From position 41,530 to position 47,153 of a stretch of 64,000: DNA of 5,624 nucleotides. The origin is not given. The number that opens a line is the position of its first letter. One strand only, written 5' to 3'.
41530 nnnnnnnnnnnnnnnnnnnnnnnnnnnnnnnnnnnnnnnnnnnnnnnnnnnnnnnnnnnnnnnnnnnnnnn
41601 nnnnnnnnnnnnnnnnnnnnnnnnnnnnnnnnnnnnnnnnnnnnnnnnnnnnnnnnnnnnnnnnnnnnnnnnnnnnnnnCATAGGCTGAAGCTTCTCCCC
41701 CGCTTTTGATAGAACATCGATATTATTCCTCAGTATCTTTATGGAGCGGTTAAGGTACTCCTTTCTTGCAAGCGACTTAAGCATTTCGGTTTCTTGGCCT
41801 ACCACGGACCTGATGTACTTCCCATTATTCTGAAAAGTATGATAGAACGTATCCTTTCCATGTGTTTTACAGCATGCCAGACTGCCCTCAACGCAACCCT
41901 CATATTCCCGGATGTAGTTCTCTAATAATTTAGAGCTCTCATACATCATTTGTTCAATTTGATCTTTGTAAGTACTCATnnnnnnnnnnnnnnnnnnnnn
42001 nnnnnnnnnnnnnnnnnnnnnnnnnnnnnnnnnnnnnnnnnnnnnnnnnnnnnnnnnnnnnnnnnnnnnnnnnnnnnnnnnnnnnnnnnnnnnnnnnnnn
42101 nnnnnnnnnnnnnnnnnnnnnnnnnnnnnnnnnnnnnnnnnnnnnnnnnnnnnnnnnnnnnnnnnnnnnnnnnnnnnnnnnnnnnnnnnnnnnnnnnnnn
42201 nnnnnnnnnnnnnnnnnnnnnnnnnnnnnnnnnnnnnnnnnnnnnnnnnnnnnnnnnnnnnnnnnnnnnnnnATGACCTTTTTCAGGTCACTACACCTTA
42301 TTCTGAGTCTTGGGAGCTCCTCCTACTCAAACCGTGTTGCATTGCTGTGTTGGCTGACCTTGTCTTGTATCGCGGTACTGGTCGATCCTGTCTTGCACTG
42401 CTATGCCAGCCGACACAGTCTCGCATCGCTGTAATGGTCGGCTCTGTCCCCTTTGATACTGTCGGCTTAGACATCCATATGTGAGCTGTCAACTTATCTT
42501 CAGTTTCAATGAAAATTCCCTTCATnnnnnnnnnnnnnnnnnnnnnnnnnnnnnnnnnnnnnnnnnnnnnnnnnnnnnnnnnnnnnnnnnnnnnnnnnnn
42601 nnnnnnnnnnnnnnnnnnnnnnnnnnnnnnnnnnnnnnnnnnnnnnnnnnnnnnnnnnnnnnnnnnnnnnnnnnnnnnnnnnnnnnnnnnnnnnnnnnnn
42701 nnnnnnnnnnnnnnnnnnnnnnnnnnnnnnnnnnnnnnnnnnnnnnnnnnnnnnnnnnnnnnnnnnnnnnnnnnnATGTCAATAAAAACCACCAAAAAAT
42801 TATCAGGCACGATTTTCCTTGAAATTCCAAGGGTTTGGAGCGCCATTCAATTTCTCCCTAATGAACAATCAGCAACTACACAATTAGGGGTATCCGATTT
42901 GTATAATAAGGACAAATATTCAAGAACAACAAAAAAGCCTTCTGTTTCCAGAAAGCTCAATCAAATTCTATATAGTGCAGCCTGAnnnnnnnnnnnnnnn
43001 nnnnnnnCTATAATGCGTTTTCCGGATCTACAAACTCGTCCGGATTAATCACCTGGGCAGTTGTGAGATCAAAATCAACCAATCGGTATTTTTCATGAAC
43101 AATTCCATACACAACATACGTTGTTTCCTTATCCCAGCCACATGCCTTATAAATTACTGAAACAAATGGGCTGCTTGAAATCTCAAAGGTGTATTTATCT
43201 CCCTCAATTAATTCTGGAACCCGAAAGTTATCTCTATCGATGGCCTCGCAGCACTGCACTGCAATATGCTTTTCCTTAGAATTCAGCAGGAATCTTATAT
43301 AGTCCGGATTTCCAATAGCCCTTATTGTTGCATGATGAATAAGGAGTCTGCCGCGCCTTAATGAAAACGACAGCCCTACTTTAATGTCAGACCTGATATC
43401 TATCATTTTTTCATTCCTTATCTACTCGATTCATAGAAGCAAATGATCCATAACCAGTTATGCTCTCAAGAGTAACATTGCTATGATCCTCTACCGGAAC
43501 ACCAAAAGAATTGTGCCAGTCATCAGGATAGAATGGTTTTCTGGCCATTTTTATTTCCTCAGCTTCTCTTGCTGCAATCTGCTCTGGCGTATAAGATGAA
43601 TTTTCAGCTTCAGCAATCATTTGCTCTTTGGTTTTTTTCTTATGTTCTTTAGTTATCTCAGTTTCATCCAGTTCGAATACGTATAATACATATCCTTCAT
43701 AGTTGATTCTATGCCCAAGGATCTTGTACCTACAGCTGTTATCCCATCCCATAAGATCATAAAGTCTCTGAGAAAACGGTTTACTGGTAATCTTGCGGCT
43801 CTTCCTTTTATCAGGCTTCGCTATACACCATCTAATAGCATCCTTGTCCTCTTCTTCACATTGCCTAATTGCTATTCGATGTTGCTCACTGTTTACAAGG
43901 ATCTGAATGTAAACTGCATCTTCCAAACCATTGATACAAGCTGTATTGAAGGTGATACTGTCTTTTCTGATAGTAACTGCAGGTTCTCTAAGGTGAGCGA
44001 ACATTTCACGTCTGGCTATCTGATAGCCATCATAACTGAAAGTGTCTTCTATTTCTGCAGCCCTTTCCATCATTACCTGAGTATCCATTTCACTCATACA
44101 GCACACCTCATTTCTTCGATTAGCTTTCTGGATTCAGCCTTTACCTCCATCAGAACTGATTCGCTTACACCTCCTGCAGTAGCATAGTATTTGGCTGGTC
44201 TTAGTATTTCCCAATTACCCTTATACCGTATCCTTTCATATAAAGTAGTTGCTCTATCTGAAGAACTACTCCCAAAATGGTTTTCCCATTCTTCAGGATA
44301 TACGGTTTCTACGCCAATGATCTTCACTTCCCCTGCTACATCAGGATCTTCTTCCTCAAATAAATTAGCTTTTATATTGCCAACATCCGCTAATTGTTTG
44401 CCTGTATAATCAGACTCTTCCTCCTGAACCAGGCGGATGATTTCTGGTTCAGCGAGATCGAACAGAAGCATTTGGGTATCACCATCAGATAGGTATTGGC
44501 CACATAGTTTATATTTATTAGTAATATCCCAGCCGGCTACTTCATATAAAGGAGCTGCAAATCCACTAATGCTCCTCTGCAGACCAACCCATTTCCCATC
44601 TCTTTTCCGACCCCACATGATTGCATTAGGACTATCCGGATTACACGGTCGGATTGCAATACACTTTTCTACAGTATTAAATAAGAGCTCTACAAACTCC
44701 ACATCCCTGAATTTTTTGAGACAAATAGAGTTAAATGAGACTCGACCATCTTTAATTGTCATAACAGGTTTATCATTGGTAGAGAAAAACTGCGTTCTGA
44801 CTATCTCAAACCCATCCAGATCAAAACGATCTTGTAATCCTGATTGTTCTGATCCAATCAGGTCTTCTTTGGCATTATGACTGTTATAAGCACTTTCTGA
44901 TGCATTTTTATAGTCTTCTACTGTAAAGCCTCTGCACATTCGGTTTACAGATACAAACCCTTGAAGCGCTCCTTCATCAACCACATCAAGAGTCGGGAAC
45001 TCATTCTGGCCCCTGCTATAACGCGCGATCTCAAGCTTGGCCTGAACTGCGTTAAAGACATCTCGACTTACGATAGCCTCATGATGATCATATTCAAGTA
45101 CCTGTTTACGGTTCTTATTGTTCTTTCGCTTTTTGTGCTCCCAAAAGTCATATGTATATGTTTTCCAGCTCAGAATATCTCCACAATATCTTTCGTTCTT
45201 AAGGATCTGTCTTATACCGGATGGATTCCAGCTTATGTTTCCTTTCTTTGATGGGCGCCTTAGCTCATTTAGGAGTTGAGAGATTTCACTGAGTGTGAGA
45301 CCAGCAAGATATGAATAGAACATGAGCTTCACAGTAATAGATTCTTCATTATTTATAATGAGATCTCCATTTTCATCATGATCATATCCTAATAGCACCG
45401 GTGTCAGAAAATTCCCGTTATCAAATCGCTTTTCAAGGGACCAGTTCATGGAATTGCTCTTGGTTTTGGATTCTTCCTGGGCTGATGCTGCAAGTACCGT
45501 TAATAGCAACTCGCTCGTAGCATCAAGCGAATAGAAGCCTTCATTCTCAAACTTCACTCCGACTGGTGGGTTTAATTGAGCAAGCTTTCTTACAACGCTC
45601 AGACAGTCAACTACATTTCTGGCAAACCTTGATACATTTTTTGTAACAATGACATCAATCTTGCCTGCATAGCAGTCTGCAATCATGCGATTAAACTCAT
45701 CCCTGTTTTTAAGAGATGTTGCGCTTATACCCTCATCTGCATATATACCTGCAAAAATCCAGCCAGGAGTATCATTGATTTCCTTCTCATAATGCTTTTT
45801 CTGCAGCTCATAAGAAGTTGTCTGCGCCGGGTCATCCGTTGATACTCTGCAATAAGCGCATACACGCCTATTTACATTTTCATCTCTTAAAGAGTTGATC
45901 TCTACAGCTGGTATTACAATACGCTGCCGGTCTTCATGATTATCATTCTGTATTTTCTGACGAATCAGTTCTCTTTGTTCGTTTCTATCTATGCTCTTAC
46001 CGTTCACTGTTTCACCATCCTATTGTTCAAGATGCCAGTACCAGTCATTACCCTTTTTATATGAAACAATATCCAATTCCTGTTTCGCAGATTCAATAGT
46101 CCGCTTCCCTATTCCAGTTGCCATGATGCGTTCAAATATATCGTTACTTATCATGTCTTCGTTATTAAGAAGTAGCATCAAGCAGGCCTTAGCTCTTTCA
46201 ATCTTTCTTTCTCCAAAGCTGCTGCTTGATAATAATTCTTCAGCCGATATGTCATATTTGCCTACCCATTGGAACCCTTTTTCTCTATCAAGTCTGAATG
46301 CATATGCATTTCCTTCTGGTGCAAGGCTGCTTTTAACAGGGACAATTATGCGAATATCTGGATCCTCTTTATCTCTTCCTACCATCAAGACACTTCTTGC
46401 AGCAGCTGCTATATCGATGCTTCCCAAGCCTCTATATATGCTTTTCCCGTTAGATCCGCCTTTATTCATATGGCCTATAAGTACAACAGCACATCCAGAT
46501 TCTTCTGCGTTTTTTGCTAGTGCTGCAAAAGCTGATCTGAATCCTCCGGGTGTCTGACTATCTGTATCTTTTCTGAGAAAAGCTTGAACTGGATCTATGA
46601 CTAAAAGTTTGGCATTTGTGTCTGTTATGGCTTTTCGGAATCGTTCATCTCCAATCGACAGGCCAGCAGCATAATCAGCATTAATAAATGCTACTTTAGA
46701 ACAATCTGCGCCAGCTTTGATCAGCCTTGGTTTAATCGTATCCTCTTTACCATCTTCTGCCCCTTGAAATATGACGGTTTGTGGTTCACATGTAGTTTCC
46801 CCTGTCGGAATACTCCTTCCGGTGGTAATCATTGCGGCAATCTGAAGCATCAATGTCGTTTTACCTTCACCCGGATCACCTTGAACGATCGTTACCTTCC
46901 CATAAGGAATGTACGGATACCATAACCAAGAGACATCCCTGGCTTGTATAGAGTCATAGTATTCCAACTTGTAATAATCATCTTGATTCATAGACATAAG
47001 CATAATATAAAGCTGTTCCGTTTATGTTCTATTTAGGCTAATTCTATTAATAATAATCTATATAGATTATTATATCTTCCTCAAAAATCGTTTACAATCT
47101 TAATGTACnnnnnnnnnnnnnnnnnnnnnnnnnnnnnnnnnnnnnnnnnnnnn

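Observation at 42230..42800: Candidate large (~0.5 kb) structured non-coding RNA next to the serine-recombinase module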

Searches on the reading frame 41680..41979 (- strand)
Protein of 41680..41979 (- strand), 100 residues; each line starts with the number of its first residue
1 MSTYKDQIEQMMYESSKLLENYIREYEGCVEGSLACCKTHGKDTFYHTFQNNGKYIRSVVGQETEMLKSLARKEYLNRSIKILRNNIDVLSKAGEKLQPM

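Call 107: predict_structure(alignment_id=A11)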
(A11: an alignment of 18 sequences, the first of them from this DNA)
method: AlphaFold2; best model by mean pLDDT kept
length: 100 residues; sequences in the alignment: 18
mean_pLDDT: 90.2   pTM: 0.73
mean pLDDT of the five models: 90.2, 90.0, 89.6, 88.1, 87.0
residues with pLDDT >= 90: 69; 70-90: 27; 50-70: 4; < 50: 0
segments of 3 or more residues with pLDDT < 50: none
pLDDT, mean of each block of 10 residues (from residue 1): 84 96 96 90 91 90 86 96 96 79
secondary structure, 60 per line:
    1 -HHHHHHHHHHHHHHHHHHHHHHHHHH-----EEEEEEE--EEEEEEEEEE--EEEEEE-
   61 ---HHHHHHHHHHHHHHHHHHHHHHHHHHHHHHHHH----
elements in order: H2-27 E33-39 E42-51 E54-59 H64-96

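Call 109: fold_search(model_id=the predicted structure, library=pdb)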
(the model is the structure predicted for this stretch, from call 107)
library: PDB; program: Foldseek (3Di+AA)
matches with E <= 10: 916; with E <= 0.001: 0
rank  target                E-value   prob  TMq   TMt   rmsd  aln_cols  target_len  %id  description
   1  2zqm                  7.4e-02  0.41  0.32  0.28  15.5       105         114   13  Crystal structure of the prefoldin beta subunit from Thermococcus strain KS-1 (released 2008-08-26)
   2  9f91_I                9.6e-02  0.75  0.28  0.38  11.1        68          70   15  Crystal structure of a designed Respiratory Syncytial Virus immunogen in complex with RSV90 fab (released 2025-05-21)
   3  2zdi_B                1.1e-01  0.38  0.31  0.30  15.5        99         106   12  Crystal structure of Prefoldin from Pyrococcus horikoshii OT3 (released 2008-02-05)
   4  1fxk_B                1.2e-01  0.44  0.31  0.29  12.9        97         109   18  CRYSTAL STRUCTURE OF ARCHAEAL PREFOLDIN (GIMC). (released 2000-12-06)
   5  1fxk_A                1.5e-01  0.38  0.35  0.33  15.6       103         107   12  CRYSTAL STRUCTURE OF ARCHAEAL PREFOLDIN (GIMC). (released 2000-12-06)
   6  4cj1_B                1.7e-01  0.92  0.32  0.45   3.0        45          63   29  Crystal structure of CelD in complex with affitin H3 (released 2014-05-21)
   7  2zdi_C                1.8e-01  0.28  0.31  0.22  16.0       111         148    8  Crystal structure of Prefoldin from Pyrococcus horikoshii OT3 (released 2008-02-05)
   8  9f91_J                2.1e-01  0.60  0.27  0.37  10.5        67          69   16  Crystal structure of a designed Respiratory Syncytial Virus immunogen in complex with RSV90 fab (released 2025-05-21)
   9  2zdi_A                2.2e-01  0.47  0.34  0.34  10.9        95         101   13  Crystal structure of Prefoldin from Pyrococcus horikoshii OT3 (released 2008-02-05)
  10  7ohr_k                2.4e-01  0.69  0.31  0.40  10.2        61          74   15  Nog1-TAP associated immature ribosomal particle population E from S. cerevisiae (released 2021-11-10)
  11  6nr8_4                2.9e-01  0.30  0.31  0.31  10.7        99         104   13  hTRiC-hPFD Class6 (released 2019-06-19)
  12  9c3c_n                3.1e-01  0.25  0.29  0.20   9.4       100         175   12  Cryo-EM structure of native dystrophin-glycoprotein complex (DGC) (released 2024-10-23)
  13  2rql_MODEL_1_A        3.1e-01  0.16  0.22  0.23  16.6        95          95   17  Solution structure of the E. coli ribosome hibernation promoting factor HPF (released 2010-02-02)
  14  3rmp_C                4.9e-01  0.57  0.30  0.38   8.1        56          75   14  Structural basis for the recognition of attP substrates by P4-like integrases (released 2012-04-25)
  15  5ztm_B                4.9e-01  0.14  0.22  0.17  12.8        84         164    8  Crystal structure of MLE dsRBDs in complex with roX2 (R2H1) (released 2019-03-06)
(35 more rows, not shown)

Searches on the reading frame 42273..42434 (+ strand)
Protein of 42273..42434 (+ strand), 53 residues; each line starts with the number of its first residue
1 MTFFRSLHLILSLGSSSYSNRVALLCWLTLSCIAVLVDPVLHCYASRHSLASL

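Call 85: search_protein_families(library=pfam, proteins=[window:42273-42434:+], max_evalue=10)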
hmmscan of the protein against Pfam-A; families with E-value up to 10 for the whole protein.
window:42273-42434:+ (53 aa): 0 families

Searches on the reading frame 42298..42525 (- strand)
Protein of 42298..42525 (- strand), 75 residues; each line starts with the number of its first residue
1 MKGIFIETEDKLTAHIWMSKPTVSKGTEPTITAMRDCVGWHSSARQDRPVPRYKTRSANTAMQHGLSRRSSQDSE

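Call 85: search_protein_families(library=pfam, proteins=[window:42298-42525:-], max_evalue=10)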
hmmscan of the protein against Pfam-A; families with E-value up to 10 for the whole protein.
window:42298-42525:- (75 aa): 0 families

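Call 88: search_protein_representatives(protein=window:42298-42525:-)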
Query: 75 residues. Proteins with E-value up to 0.001 (for the whole library): 2; up to 1e-10: 0; up to 1e-30: 0. The best 2 are listed.
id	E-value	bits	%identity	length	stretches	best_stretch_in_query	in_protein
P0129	1.5e-08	50.5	32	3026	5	30-71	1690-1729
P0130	1.9e-07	47.0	33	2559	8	37-69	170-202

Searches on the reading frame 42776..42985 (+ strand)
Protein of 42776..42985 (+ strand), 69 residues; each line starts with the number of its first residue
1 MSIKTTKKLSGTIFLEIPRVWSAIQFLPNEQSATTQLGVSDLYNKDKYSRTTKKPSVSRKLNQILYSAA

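Call 85: search_protein_families(library=pfam, proteins=[window:42776-42985:+], max_evalue=10)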
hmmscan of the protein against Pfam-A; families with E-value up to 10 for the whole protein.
window:42776-42985:+ (69 aa): 1 family
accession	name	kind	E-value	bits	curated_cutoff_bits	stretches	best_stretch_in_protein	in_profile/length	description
PF22363.1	MrkH_YcgR_like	-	0.21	12.5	27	1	3-67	4-66/97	MrkH-like, YcgR-like domain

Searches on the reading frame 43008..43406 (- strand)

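Call 10: search_protein_families(library=pfam, proteins=[window:43008-43406:-], max_evalue=0.01)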
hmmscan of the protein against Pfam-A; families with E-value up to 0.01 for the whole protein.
window:43008-43406:- (132 aa): 0 families

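Call 14: search_protein_families(library=padloc, proteins=[window:43008-43406:-], max_evalue=1)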
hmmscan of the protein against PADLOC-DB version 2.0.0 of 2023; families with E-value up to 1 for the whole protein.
window:43008-43406:- (132 aa): 0 families

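Call 15: search_protein_families(library=phrogs, proteins=[window:43008-43406:-], max_evalue=0.1)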
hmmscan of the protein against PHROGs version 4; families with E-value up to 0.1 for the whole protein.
window:43008-43406:- (132 aa): 0 families

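Call 62: search_protein_families(library=pfam, proteins=[window:43008-43406:-], max_evalue=10)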
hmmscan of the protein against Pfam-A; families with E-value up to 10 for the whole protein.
window:43008-43406:- (132 aa): 0 families

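Call 63: search_protein_families(library=ncbifam, proteins=[window:43008-43406:-], max_evalue=1)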
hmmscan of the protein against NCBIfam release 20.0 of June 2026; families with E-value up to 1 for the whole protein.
window:43008-43406:- (132 aa): 1 family
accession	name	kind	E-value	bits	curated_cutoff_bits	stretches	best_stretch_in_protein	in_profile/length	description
NF009141.0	PRK12494.1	equivalog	0.15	11.9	175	1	80-106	115-141/175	NAD(P)H-quinone oxidoreductase subunit J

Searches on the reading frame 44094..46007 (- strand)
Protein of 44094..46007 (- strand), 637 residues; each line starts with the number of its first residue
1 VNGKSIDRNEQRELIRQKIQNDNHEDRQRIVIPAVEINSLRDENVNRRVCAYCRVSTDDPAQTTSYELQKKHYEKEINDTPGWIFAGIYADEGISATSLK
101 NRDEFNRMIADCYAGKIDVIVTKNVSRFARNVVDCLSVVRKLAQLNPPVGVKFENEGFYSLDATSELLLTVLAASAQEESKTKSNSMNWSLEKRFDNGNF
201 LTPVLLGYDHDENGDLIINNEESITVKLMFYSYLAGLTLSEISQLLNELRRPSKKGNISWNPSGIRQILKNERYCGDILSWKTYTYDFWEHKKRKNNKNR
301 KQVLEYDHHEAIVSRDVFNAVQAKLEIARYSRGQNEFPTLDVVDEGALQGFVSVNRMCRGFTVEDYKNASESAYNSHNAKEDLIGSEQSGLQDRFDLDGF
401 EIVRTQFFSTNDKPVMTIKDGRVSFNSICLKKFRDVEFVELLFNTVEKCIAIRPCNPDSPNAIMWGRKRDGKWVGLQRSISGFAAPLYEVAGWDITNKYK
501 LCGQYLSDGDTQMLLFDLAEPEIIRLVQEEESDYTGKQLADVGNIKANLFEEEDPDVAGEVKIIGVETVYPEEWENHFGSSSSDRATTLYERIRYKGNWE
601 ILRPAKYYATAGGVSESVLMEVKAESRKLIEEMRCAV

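Call 10: search_protein_families(library=pfam, proteins=[window:44094-46007:-], max_evalue=0.01)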
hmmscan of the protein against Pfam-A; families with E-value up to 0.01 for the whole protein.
window:44094-46007:- (637 aa): 2 families
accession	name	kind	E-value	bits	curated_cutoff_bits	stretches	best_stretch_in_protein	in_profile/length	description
PF00239.26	Resolvase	-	5.1e-26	92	23.3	1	50-198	2-143/145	Resolvase, N terminal domain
PF07508.19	Recombinase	-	2.7e-20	73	21.1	1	221-326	2-100/102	Recombinase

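Call 14: search_protein_families(library=padloc, proteins=[window:44094-46007:-], max_evalue=1)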
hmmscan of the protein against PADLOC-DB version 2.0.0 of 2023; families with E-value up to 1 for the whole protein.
window:44094-46007:- (637 aa): 0 families

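Call 15: search_protein_families(library=phrogs, proteins=[window:44094-46007:-], max_evalue=0.1)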
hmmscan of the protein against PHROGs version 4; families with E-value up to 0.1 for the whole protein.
window:44094-46007:- (637 aa): 4 families
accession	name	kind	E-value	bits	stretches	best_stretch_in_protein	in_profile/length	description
phrog_95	-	integration and excision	1.8e-91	308.7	1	27-330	67-360/651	integrase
phrog_125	-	DNA, RNA and nucleotide metabolism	2e-40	140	1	41-327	14-250/254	DNA invertase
phrog_7701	-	DNA, RNA and nucleotide metabolism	9.8e-05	23.7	1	207-322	7-114/137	DNA invertase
phrog_6620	-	integration and excision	0.00064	20.3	1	19-139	27-142/201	transposase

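Call 63: search_protein_families(library=ncbifam, proteins=[window:44094-46007:-], max_evalue=1)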
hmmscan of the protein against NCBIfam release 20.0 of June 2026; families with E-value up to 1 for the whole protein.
window:44094-46007:- (637 aa): 7 families
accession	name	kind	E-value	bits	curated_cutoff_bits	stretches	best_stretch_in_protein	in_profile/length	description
NF047343.1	SCCmet_CcrB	equivalog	5.4e-32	111.2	900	1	46-325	6-279/542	cassette chromosome recombinase CcrB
NF047347.1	SCCmet_CcrC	equivalog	7e-21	74.3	900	1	46-330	2-288/558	cassette chromosome recombinase CcrC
NF047344.1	SCCmet_CcrA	equivalog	4e-16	59.2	700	1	49-280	4-223/442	cassette chromosome recombinase CcrA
NF041201.1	recomb_XisF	equivalog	9.9e-15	54.4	375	1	50-336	2-286/465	fdxN element excision recombinase XisF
NF049883.1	resolv_YneB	equivalog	3.3e-06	26.7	175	1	49-198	2-146/211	YneB family resolvase-like protein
NF033518.0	transpos_IS607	equivalog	0.00074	19.1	110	1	28-138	33-140/187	IS607 family transposase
NF009949.0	PRK13413.1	equivalog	0.0025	17.5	272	1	49-141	2-86/203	master DNA invertase Mpi family serine-type recombinase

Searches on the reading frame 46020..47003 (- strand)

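Call 10: search_protein_families(library=pfam, proteins=[window:46020-47003:-], max_evalue=0.01)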
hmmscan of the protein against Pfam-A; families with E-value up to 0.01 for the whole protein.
window:46020-47003:- (327 aa): 6 families
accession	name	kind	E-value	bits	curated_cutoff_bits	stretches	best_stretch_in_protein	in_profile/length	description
PF13481.12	AAA_25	-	1.8e-25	90.2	27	1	22-183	20-194/195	AAA domain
PF06745.19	ATPase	-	1.4e-07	31.6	26.6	1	120-182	109-167/231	KaiC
PF13401.12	AAA_22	-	0.00058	20.6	27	1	36-178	6-123/130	AAA domain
PF25199.1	nSTAND_NTPase5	-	0.0014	18.9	34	1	36-59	42-65/145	Novel STAND NTPase 5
PF13086.12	AAA_11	-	0.0051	17.1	27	1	36-96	18-74/257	AAA domain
PF05729.18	NACHT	-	0.0068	16.7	26.7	0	37-63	2-28/167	NACHT domain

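Call 14: search_protein_families(library=padloc, proteins=[window:46020-47003:-], max_evalue=1)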
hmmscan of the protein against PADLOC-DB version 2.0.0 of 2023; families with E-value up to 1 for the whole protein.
window:46020-47003:- (327 aa): 2 families
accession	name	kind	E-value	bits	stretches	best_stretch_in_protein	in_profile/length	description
PDLC04140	mad8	-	1.4e-05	22.8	2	32-83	24-67/314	mads_8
PDLC01734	typeIV_RecD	-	0.028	10.6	0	36-59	355-378/763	RecD_0_IVD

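Call 15: search_protein_families(library=phrogs, proteins=[window:46020-47003:-], max_evalue=0.1)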
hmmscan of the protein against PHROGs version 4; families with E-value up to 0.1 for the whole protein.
window:46020-47003:- (327 aa): 19 families
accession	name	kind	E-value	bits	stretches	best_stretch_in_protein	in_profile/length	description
phrog_296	-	integration and excision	6.1e-15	55.9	2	23-181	306-427/626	DNA transposition protein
phrog_3123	-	unknown function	1.8e-14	54.3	2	120-224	447-554/583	-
phrog_239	-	DNA, RNA and nucleotide metabolism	2.8e-10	40.8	1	26-221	350-563/801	DNA primase/helicase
phrog_906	-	DNA, RNA and nucleotide metabolism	2.4e-09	37.5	1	30-214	522-702/872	DNA polymerase/primase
phrog_10729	-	DNA, RNA and nucleotide metabolism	1.2e-07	31.4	1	32-239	400-607/722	DNA polymerase/primase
phrog_243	-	DNA, RNA and nucleotide metabolism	2.1e-07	31.2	1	127-214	139-231/273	DnaB-like replicative helicase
phrog_6891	-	other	3.9e-07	31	1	37-187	44-166/310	ATPase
phrog_19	-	DNA, RNA and nucleotide metabolism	2.3e-06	27.7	1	33-221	351-555/621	DnaB-like replicative helicase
phrog_6357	-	unknown function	3.1e-06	27.7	1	23-239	19-218/321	-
phrog_25693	-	unknown function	0.00016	21.4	1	24-94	39-108/405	-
phrog_30286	-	unknown function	0.00019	20.8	1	19-214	98-301/590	-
phrog_6012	-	DNA, RNA and nucleotide metabolism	0.001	19.4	1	161-250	275-366/447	DNA helicase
phrog_1284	-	unknown function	0.0029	18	1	12-146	13-145/306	-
phrog_97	-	other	0.004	17.4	1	32-60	70-98/506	UvsX-like recombinase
phrog_22617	-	unknown function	0.0046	18.2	1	279-324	17-63/107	-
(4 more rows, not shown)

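Call 63: search_protein_families(library=ncbifam, proteins=[window:46020-47003:-], max_evalue=1)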
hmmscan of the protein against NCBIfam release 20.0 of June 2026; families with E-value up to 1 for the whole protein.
window:46020-47003:- (327 aa): 10 families
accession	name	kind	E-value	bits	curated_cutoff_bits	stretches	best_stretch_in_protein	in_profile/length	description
TIGR00416.1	sms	equivalog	8.3e-08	31.4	403.05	1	35-184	94-226/454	DNA repair protein RadA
TIGR02237.1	recomb_radB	equivalog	5e-05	23.3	172.4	1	123-238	90-204/210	DNA repair and recombination protein RadB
NF004629.0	PRK05973.1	equivalog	0.022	13.8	156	1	29-178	58-191/237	DNA helicase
NF006799.0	PRK09302.1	equivalog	0.025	13.1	408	0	120-174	120-171/515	circadian clock protein KaiC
TIGR02982.1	heterocyst_DevA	subfamily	0.026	14.1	295.8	0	33-59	29-55/220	ABC exporter ATP-binding subunit, DevA family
NF010248.0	PRK13695.1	equivalog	0.055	13.2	156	1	39-63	7-31/180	NTPase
TIGR03600.1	phage_DnaB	exception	0.074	12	498.65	1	35-60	194-219/421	phage replicative helicase, DnaB family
TIGR03881.1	KaiC_arch_4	hypoth_equivalog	0.12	12.1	247.8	1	32-58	18-44/231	KaiC domain-containing protein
NF040873.1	AztA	equivalog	0.16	11.5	220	1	32-59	15-42/191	zinc ABC transporter ATP-binding protein AztA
TIGR00665.1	DnaB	equivalog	0.16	10.7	385.25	1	37-63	197-223/435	replicative DNA helicase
